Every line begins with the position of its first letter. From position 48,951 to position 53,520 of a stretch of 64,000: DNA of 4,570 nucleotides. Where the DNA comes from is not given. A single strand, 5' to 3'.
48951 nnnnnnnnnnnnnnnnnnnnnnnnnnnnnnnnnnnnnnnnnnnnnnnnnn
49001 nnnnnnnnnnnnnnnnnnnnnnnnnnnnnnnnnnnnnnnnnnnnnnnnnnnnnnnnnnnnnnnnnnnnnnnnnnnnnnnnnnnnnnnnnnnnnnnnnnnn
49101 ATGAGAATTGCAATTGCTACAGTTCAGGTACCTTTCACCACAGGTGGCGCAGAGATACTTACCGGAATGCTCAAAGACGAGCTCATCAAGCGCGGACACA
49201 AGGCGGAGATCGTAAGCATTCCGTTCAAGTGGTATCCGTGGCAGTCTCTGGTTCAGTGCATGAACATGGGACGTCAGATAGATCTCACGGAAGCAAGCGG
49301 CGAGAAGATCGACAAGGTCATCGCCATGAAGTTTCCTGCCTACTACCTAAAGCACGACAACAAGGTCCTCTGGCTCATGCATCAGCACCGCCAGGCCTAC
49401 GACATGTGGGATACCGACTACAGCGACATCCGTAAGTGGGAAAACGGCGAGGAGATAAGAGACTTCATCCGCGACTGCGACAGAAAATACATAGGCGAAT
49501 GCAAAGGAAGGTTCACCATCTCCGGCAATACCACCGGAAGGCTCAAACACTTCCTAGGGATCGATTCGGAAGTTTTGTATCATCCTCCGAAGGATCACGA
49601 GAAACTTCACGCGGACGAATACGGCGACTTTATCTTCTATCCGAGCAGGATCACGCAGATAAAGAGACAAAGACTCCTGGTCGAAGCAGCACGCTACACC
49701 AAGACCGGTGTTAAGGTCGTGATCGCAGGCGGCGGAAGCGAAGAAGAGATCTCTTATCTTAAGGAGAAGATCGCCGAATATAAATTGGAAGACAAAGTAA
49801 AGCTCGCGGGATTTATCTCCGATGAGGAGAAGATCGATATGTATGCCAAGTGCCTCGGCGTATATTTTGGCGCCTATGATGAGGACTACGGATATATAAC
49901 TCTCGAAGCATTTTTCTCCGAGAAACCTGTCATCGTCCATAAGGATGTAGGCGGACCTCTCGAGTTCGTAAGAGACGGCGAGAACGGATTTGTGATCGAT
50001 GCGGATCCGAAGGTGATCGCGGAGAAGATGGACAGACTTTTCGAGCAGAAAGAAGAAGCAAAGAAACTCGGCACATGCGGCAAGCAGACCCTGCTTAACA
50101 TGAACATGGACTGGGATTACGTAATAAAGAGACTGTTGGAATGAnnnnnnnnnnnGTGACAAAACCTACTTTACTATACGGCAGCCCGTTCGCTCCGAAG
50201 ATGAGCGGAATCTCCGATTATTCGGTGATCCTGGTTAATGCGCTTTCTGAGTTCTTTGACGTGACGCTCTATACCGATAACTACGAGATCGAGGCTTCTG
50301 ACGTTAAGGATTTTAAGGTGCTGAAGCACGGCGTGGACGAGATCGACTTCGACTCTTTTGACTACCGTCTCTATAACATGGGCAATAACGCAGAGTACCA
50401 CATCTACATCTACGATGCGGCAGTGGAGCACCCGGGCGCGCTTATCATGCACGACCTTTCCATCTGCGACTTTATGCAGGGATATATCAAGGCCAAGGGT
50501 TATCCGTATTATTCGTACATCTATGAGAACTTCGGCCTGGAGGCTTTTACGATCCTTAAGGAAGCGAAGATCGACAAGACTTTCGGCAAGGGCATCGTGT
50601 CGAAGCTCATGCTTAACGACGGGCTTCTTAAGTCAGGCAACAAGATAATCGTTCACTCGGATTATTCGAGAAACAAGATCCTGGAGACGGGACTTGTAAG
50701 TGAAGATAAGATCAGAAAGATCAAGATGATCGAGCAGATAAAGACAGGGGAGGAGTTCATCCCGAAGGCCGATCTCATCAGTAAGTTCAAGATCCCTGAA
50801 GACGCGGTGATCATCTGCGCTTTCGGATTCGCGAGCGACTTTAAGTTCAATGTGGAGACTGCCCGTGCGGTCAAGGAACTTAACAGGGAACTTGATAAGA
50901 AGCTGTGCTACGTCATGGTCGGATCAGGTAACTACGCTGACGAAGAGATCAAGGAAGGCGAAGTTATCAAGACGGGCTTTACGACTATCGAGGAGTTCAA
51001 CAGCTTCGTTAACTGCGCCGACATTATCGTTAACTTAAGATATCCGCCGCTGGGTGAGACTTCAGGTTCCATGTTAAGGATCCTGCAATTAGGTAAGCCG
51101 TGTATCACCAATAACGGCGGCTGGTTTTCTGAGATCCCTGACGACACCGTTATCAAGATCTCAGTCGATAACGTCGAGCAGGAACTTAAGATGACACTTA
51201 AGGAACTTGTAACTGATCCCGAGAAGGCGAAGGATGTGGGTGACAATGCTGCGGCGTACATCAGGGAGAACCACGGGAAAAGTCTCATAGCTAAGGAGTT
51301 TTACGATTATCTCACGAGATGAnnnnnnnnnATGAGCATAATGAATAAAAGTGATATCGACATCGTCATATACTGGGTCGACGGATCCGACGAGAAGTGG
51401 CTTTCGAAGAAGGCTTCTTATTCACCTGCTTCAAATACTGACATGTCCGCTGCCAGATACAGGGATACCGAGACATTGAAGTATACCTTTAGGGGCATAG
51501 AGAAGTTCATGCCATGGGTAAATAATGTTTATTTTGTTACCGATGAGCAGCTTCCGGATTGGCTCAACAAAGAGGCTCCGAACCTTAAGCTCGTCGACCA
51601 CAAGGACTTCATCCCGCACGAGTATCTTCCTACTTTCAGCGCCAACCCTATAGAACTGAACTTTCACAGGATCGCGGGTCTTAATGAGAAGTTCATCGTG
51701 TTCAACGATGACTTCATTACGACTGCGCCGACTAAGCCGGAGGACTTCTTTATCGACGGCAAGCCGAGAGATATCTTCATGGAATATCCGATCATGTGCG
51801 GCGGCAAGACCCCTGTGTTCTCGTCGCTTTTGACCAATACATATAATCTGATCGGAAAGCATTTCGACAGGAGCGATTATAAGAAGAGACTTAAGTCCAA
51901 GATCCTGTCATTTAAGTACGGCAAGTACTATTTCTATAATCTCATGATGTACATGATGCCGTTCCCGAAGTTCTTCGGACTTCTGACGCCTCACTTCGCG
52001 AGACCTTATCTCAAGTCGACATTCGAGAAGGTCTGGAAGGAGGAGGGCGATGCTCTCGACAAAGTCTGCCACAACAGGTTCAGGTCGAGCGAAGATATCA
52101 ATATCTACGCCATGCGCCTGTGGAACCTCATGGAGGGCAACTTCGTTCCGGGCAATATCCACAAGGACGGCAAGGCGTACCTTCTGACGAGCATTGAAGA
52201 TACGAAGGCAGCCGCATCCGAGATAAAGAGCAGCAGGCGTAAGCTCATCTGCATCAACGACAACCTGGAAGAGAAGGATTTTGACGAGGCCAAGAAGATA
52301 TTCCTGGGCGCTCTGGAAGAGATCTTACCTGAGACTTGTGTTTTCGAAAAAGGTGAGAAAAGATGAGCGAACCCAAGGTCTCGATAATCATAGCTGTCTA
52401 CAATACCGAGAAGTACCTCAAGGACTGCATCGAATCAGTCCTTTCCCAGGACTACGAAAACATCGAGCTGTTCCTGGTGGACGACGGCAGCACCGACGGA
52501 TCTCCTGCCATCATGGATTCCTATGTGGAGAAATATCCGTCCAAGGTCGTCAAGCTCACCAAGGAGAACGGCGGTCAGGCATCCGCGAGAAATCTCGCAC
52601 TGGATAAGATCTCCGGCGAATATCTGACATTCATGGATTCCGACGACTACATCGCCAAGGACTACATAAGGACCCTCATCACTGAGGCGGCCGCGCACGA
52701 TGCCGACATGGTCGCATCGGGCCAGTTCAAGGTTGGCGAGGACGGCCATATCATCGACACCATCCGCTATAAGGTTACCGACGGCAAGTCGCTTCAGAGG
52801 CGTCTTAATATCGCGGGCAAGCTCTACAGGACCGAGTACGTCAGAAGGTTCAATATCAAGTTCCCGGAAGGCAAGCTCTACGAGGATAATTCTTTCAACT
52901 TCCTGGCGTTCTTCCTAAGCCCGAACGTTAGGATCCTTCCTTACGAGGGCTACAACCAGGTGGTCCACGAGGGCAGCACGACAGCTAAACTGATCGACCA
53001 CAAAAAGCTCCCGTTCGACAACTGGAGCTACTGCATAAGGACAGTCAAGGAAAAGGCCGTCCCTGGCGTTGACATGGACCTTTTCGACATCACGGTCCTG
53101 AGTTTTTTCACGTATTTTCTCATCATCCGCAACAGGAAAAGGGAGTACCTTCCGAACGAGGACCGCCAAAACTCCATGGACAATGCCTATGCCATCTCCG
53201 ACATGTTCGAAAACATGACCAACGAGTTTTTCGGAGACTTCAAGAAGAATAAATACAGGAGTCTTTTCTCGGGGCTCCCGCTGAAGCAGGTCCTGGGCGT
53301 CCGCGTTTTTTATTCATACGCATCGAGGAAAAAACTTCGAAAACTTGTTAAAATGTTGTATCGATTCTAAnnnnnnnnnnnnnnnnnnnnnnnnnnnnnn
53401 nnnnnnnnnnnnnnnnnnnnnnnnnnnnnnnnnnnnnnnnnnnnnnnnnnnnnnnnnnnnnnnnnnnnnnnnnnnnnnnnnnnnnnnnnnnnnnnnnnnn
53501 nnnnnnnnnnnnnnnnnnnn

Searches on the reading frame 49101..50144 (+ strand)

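Call 59: search_protein_families(library=pfam, proteins=[window:49101-50144:+], max_evalue=0.00001)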
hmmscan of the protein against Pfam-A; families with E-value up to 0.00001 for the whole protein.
window:49101-50144:+ (347 aa): 2 families
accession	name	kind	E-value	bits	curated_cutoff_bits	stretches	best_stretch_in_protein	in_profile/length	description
PF00534.26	Glycos_transf_1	-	1.5e-28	99.9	26.4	1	164-329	4-171/172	Glycosyl transferases group 1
PF13692.12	Glyco_trans_1_4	-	2.1e-18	67.4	27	1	178-315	4-141/142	Glycosyl transferases group 1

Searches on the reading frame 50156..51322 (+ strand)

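Call 59: search_protein_families(library=pfam, proteins=[window:50156-51322:+], max_evalue=0.00001)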
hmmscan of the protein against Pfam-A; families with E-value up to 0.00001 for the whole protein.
window:50156-51322:+ (388 aa): 1 family
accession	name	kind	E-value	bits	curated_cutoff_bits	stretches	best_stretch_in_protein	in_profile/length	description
PF19892.4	DUF6365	-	1.5e-06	27.8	32.5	1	238-322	207-286/404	Family of unknown function (DUF6365)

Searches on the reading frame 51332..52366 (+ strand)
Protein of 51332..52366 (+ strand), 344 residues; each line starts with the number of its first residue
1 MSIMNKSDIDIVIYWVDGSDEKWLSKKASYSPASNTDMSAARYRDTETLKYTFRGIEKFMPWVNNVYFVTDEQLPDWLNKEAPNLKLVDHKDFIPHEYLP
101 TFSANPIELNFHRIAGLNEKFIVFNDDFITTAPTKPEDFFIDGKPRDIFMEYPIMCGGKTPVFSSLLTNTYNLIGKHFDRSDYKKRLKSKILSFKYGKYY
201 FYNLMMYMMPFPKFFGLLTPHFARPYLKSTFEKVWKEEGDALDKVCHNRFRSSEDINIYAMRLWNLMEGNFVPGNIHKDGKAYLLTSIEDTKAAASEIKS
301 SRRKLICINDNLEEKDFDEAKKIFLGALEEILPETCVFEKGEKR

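Call 59: search_protein_families(library=pfam, proteins=[window:51332-52366:+], max_evalue=0.00001)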
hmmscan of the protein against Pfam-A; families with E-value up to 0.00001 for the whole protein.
window:51332-52366:+ (344 aa): 3 families
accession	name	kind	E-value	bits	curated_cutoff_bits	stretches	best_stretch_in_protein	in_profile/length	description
PF11380.13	Stealth_CR2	-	5.4e-39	133.2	39.4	1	42-142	1-103/108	Stealth protein CR2, conserved region 2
PF17101.10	Stealth_CR1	-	5.3e-08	32.9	27.2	1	8-33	2-27/29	Stealth protein CR1, conserved region 1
PF17103.10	Stealth_CR4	-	4.6e-07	30.1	27.4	1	297-342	2-47/55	Stealth protein CR4, conserved region 4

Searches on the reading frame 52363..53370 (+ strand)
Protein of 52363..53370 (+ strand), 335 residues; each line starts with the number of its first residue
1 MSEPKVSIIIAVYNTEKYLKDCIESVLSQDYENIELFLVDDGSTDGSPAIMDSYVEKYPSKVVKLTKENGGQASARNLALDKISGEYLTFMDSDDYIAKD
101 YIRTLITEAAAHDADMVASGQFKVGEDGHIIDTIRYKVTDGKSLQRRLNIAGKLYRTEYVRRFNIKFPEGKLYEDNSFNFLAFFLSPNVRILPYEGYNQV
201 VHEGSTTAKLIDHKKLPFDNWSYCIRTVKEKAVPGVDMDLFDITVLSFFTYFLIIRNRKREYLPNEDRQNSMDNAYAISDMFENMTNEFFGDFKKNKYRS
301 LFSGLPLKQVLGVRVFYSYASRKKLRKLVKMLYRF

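Call 59: search_protein_families(library=pfam, proteins=[window:52363-53370:+], max_evalue=0.00001)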
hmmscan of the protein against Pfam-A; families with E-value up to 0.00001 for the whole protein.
window:52363-53370:+ (335 aa): 3 families
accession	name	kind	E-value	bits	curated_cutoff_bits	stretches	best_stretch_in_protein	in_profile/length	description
PF00535.33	Glycos_transf_2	-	2.9e-36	125.4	23.3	1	7-130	1-124/168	Glycosyl transferase family 2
PF13641.12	Glyco_tranf_2_3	-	9.1e-12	45.9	27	1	4-129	1-130/230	Glycosyltransferase like family 2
PF10111.15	Glyco_tranf_2_2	-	9.5e-11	42.1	27.3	1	7-106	1-103/276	Glycosyltransferase like family 2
